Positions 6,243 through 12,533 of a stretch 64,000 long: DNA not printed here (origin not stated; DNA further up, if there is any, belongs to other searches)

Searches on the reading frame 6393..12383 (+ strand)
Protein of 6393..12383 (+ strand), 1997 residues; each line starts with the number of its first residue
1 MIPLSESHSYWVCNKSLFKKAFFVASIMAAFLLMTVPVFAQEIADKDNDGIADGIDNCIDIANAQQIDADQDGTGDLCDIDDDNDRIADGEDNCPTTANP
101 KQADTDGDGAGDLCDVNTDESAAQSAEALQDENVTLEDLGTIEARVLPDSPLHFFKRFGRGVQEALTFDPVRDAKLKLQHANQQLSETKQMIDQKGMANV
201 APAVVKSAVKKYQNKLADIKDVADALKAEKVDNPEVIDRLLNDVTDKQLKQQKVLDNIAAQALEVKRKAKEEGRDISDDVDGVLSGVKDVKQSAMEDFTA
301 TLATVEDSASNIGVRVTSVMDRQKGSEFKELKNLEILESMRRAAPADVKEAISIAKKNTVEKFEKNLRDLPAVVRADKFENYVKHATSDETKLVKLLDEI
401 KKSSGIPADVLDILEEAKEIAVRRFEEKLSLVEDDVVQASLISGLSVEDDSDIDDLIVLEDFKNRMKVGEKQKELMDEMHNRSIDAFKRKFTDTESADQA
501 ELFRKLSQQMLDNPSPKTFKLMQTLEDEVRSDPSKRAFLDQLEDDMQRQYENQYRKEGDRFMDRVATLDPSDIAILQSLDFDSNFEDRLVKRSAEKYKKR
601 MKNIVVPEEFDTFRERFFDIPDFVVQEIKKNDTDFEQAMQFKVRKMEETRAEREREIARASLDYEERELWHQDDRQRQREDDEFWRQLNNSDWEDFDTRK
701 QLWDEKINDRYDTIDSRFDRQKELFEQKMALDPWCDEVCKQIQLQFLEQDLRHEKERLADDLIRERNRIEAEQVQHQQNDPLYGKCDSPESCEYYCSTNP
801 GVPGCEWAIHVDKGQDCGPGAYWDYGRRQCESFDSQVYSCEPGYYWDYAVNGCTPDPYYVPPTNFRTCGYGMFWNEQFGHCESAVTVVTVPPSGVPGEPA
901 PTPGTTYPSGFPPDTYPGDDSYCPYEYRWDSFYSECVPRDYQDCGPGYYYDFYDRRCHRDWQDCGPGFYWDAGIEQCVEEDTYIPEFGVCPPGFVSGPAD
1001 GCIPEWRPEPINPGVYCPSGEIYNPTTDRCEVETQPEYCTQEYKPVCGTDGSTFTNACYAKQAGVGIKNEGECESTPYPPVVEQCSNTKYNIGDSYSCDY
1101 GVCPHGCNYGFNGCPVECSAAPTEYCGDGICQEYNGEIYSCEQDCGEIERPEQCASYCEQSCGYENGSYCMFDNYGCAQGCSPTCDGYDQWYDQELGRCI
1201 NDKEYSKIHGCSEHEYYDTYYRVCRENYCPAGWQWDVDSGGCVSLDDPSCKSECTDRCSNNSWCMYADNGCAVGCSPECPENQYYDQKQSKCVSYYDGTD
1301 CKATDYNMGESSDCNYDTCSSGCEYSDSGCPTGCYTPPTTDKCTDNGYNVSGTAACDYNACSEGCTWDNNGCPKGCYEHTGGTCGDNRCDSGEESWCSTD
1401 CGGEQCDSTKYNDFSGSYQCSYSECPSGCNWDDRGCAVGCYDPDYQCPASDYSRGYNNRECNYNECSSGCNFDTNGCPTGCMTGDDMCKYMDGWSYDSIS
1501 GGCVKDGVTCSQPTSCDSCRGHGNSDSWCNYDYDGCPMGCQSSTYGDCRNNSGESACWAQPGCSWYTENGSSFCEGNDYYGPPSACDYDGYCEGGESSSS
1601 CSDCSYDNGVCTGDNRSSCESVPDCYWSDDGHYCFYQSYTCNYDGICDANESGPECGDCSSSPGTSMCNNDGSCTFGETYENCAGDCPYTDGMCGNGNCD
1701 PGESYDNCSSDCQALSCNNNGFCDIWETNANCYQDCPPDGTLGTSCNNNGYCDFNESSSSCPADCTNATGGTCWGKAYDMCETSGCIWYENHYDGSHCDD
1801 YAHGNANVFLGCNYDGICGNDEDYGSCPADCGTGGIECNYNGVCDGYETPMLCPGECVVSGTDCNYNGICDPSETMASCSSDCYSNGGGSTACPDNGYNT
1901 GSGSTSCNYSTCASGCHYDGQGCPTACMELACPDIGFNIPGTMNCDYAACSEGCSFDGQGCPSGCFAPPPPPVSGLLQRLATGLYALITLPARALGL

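Call 12: search_protein_families(library=pfam, proteins=[window:6393-12383:+], max_evalue=0.01)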
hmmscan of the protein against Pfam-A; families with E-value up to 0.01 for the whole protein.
window:6393-12383:+ (1997 aa): 2 families
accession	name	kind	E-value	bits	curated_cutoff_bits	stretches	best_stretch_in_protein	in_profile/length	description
PF02412.23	TSP_3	-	1e-11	44.7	25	1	68-102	2-36/36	Thrombospondin type 3 repeat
PF18915.5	DUF5667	-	1.2e-11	45.3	27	1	146-246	2-98/99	Domain of unknown function (DUF5667)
